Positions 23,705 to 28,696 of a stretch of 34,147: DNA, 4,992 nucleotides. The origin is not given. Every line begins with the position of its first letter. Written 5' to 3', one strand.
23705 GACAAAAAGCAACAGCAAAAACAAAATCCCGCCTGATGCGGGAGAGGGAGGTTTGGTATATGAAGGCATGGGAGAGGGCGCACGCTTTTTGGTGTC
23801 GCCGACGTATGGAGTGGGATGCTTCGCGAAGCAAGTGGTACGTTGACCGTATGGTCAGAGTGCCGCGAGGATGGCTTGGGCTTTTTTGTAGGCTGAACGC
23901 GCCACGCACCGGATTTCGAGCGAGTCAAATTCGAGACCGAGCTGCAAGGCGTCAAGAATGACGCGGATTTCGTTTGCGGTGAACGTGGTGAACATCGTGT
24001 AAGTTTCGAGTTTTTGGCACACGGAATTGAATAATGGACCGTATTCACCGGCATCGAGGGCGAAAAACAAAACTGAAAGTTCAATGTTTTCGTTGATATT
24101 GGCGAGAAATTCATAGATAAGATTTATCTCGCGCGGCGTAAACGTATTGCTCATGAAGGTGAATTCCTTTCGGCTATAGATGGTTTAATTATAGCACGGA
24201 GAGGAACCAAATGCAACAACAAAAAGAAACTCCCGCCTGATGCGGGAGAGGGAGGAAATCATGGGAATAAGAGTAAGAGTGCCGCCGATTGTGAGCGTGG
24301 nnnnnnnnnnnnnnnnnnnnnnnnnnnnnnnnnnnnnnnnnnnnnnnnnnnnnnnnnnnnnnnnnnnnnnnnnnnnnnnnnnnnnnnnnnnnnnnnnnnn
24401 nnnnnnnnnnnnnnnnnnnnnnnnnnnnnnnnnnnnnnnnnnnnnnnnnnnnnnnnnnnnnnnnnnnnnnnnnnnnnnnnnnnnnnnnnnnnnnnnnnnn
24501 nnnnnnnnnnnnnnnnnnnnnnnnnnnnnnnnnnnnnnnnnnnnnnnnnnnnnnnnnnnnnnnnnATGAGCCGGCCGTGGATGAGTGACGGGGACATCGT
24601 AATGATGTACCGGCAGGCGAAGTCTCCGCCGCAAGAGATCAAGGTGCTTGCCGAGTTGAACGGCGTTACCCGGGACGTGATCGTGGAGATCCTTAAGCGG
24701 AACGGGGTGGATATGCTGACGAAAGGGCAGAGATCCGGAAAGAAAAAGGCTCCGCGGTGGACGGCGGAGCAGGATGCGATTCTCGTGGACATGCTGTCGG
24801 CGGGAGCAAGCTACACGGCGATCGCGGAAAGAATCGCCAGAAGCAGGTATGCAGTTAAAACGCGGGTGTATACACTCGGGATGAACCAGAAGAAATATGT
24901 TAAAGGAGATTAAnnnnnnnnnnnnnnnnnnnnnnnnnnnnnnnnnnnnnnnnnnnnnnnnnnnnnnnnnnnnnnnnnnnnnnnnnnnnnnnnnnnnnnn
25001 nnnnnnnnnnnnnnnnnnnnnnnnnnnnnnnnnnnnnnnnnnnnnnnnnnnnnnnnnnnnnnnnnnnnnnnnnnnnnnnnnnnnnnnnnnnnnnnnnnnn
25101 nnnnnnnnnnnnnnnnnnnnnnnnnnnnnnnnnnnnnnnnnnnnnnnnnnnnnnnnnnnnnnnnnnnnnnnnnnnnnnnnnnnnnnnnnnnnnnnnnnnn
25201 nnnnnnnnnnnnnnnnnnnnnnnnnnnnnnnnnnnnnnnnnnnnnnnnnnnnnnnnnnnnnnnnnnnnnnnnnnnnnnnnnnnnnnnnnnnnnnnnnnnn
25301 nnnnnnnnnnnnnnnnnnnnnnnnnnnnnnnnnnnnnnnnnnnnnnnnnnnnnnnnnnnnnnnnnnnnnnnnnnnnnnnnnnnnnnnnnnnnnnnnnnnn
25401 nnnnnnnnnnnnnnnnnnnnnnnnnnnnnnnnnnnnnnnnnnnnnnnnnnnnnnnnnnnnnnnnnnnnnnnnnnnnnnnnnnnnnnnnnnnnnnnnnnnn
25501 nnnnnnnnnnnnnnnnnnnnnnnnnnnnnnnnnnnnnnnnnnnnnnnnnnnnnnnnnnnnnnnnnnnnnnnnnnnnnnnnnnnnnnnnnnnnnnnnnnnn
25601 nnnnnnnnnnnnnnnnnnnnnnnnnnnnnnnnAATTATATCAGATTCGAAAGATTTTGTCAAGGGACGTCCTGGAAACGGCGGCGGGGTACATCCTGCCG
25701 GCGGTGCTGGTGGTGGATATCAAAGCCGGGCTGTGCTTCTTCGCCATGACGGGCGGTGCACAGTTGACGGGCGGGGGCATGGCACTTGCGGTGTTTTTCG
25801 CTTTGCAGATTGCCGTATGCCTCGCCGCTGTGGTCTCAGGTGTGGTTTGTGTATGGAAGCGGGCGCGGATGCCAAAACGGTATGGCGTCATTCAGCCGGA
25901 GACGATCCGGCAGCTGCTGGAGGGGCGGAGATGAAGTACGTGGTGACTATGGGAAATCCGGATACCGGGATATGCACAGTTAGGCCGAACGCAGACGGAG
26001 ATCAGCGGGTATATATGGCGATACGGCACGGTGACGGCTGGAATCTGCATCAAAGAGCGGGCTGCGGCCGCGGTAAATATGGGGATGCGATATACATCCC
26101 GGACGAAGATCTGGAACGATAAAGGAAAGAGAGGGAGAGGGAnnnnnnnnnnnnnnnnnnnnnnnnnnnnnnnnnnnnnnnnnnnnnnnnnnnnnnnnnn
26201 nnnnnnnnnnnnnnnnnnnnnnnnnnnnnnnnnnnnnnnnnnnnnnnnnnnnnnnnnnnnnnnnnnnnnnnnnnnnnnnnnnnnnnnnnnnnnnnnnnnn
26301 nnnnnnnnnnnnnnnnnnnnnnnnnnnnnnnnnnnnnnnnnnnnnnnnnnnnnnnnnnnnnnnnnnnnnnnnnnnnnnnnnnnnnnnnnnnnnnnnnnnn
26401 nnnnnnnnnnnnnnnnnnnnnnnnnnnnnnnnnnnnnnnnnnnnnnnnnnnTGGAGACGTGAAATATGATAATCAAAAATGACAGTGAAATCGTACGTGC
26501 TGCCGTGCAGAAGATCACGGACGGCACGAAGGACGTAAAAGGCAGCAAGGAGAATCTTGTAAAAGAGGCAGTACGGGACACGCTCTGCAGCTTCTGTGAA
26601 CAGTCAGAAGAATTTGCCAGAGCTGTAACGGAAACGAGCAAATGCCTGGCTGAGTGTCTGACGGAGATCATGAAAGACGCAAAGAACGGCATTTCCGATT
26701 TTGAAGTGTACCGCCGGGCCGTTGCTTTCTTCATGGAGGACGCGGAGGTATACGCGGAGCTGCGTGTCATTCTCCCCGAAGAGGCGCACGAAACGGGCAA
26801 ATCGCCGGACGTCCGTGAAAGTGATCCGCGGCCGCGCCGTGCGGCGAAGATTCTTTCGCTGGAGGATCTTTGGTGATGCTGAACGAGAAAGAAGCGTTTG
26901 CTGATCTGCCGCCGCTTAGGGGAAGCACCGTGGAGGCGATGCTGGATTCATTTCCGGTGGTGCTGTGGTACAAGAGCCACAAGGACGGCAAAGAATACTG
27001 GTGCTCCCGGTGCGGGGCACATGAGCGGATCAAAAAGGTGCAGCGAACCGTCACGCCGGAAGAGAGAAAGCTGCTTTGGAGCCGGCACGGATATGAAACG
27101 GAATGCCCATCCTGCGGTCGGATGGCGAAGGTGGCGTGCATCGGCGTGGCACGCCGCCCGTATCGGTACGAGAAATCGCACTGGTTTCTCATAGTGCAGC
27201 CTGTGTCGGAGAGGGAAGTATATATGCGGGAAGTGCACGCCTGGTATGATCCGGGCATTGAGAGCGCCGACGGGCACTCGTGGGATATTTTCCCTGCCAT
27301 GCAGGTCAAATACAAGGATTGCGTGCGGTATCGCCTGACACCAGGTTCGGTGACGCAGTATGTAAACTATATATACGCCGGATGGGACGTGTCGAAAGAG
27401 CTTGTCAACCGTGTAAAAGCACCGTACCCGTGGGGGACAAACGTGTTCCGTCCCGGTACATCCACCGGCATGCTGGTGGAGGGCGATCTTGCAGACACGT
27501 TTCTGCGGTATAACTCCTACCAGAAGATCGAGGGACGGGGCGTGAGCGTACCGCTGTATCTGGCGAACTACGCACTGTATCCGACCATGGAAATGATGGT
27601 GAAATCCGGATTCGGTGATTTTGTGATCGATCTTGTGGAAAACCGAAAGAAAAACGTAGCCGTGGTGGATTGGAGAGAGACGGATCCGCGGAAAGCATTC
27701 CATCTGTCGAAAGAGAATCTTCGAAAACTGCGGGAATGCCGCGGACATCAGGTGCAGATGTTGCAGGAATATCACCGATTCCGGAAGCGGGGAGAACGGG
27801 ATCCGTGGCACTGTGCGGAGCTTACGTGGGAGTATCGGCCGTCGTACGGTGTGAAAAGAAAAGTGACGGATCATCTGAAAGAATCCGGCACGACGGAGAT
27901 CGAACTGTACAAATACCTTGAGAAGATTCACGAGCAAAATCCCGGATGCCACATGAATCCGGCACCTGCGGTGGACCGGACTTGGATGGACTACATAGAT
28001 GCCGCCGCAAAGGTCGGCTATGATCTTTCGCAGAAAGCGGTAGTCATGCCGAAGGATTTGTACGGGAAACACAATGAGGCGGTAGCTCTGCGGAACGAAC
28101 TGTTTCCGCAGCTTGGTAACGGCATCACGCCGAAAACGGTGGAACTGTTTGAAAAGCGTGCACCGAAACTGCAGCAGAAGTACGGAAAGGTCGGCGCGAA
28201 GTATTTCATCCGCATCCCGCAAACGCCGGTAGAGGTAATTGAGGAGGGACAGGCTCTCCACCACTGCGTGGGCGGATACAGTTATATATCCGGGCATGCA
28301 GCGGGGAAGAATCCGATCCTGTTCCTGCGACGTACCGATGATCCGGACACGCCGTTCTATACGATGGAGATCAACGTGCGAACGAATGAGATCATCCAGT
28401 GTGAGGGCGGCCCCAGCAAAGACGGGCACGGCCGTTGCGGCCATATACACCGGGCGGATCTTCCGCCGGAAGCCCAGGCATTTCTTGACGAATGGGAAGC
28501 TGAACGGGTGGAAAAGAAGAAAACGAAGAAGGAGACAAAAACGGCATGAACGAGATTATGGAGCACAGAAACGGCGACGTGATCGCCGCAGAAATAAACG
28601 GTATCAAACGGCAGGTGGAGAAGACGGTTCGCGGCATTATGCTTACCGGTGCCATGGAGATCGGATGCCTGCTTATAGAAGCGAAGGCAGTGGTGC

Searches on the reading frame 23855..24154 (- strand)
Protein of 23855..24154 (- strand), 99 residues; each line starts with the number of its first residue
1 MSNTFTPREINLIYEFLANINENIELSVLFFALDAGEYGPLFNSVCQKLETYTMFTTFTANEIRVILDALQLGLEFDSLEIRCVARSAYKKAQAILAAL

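Call 12: find_related_loci(query=window:23855-24154:-, collection=viral_contigs, flank=3000)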
Query window:23855-24154:- (99 aa) in viral_contigs; peptide patterns used: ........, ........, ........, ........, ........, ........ (x = any residue, [..] = any of these).
10 stretches matched a pattern, but none encodes a relative of the query by tblastn (E <= 1e-3).

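Call 15: find_homologous_proteins(query=window:23858-24154:-)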
Query window:23858-24154:- (99 aa): 3 proteins with E <= 0.001 among 8 candidates.
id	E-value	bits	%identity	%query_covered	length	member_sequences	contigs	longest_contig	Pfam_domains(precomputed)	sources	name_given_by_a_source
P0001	1.4e-54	200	97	100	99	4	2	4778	-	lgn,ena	-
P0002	3.3e-38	147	74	100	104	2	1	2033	-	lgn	-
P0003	3.3e-31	125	64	100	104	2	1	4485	-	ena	-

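Call 16: search_protein_families(library=pfam, proteins=[window:23858-24154:-], max_evalue=0.01)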
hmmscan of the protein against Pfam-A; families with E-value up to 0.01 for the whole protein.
window:23858-24154:- (99 aa): 0 families

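Call 17: find_encoding_contigs(protein=P0001, flank=5000)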
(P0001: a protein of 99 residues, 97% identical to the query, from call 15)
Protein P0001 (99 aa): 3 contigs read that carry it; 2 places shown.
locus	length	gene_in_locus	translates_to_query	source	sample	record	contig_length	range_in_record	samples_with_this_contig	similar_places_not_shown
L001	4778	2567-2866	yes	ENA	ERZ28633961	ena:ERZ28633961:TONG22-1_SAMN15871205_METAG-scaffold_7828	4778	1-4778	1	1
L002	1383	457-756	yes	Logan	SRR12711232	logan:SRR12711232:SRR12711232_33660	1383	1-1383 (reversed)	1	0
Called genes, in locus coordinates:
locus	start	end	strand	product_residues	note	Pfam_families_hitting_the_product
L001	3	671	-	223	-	?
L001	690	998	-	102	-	-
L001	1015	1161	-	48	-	-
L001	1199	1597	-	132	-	-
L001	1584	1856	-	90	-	-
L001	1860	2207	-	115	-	PF07750:GcrA (weak)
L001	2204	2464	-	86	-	-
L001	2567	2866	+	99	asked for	-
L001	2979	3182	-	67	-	PF01381:HTH_3, PF13443:HTH_26 (weak), PF13560:HTH_31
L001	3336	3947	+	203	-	PF01381:HTH_3, PF12844:HTH_19, PF13443:HTH_26 (faint), PF13560:HTH_31, PF07022:Phage_CI_repr (weak), PF00717:Peptidase_S24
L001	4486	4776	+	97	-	?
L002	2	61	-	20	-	?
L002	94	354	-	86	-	-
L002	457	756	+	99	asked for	-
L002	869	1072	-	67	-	PF01381:HTH_3, PF13443:HTH_26 (weak), PF13560:HTH_31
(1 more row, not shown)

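Call 18: find_encoding_contigs(protein=P0002, flank=5000)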
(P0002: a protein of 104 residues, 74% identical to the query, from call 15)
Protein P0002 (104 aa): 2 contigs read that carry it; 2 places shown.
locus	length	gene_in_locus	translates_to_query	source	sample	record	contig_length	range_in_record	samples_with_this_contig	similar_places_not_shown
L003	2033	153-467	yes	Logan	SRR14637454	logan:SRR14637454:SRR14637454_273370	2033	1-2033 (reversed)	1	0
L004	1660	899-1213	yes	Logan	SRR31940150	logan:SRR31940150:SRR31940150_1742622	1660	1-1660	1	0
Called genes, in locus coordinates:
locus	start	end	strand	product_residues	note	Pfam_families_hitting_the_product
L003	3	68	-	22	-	?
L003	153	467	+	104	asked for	-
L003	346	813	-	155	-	-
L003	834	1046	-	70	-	PF12844:HTH_19, PF13443:HTH_26, PF13560:HTH_31, PF01381:HTH_3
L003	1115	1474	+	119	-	-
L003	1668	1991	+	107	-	-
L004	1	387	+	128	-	?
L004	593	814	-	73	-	PF12844:HTH_19, PF13560:HTH_31, PF01381:HTH_3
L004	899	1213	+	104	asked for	-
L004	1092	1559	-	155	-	-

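Call 19: find_encoding_contigs(protein=P0003, flank=5000)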
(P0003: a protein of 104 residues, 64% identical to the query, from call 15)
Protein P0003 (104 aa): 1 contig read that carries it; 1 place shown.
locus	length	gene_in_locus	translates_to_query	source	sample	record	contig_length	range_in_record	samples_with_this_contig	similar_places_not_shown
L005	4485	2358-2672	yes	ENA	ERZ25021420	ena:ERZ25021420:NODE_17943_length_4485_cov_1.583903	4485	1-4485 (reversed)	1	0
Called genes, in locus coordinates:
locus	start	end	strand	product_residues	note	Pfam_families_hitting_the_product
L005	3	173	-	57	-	?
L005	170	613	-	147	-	-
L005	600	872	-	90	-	-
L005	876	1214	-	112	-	-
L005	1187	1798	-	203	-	-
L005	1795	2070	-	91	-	-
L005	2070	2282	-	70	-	PF12844:HTH_19, PF13560:HTH_31, PF01381:HTH_3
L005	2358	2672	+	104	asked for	-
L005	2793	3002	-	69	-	PF13443:HTH_26, PF13560:HTH_31, PF01381:HTH_3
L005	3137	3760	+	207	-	PF01381:HTH_3, PF12844:HTH_19, PF13560:HTH_31, PF00717:Peptidase_S24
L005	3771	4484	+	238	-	?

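Call 35: search_protein_families(library=ncbifam, proteins=[window:23858-24154:-], max_evalue=10)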
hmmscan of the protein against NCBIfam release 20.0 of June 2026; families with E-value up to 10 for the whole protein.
window:23858-24154:- (99 aa): 0 families

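Call 75: predict_structure(alignment_id=A2)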
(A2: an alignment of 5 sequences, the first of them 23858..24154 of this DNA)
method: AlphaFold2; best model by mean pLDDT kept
length: 99 residues; sequences in the alignment: 5
mean_pLDDT: 60.0   pTM: 0.48
mean pLDDT of the five models: 60.0, 53.1, 52.4, 51.1, 49.3
residues with pLDDT >= 90: 0; 70-90: 31; 50-70: 39; < 50: 29
segments of 3 or more residues with pLDDT < 50: 1-5, 11-31
pLDDT, mean of each block of 10 residues (from residue 1): 44 45 40 67 80 74 75 59 62 53
secondary structure, 60 per line:
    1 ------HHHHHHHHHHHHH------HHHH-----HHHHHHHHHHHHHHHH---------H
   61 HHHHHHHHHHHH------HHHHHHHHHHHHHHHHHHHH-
elements in order: H7-19 H26-29 H35-50 H60-72 H79-98

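Call 92: search_protein_families(library=padloc, proteins=[window:23858-24154:-], max_evalue=0.01)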
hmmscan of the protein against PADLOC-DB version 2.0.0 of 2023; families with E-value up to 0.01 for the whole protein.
window:23858-24154:- (99 aa): 1 family
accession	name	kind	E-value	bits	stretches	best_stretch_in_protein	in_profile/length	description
PDLC01863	CARF3--CARF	-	0.0091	13.8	1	28-74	73-117/182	-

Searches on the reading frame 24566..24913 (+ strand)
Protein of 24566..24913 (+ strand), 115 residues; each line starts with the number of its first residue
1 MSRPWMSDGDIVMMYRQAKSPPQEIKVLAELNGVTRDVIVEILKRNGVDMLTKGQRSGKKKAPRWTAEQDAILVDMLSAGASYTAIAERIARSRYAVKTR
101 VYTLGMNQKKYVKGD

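Call 16: search_protein_families(library=pfam, proteins=[window:24566-24910:+], max_evalue=0.01)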
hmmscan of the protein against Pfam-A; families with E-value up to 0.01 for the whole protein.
window:24566-24910:+ (115 aa): 1 family
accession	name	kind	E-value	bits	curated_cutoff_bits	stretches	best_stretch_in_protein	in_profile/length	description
PF07750.17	GcrA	-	0.00022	22.1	26.9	1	64-110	2-49/155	GcrA cell cycle regulator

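Call 30: find_encoding_contigs(protein=window:24566-24913:+, flank=4000, max_places=10)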
Protein window:24566-24913:+ (115 aa): no gene with exactly this product is on record in the collection.

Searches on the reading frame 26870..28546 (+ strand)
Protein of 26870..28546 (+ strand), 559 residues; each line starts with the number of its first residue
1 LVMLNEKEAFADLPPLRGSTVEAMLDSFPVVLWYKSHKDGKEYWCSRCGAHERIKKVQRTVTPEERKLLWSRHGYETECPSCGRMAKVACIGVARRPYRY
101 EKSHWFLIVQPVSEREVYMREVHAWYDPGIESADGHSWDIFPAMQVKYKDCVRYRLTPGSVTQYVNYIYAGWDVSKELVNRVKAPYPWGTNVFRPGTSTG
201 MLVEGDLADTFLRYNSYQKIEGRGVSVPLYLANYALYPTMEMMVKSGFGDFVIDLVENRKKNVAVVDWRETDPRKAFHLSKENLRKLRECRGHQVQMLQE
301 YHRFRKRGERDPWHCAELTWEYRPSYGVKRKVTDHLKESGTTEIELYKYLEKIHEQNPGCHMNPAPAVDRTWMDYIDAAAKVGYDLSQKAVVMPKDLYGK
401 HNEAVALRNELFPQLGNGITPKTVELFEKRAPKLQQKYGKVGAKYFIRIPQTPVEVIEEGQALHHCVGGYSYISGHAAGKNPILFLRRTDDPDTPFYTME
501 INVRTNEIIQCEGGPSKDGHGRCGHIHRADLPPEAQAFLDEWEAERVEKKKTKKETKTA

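Call 77: search_protein_families(library=pfam, proteins=[window:26870-28546:+], max_evalue=0.00001)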
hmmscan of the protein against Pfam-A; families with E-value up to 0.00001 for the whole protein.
window:26870-28546:+ (559 aa): 1 family
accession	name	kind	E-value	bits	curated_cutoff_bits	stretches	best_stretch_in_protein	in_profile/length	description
PF14284.11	PcfJ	-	1.5e-27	96.7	25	1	371-513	1-132/147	PcfJ-like protein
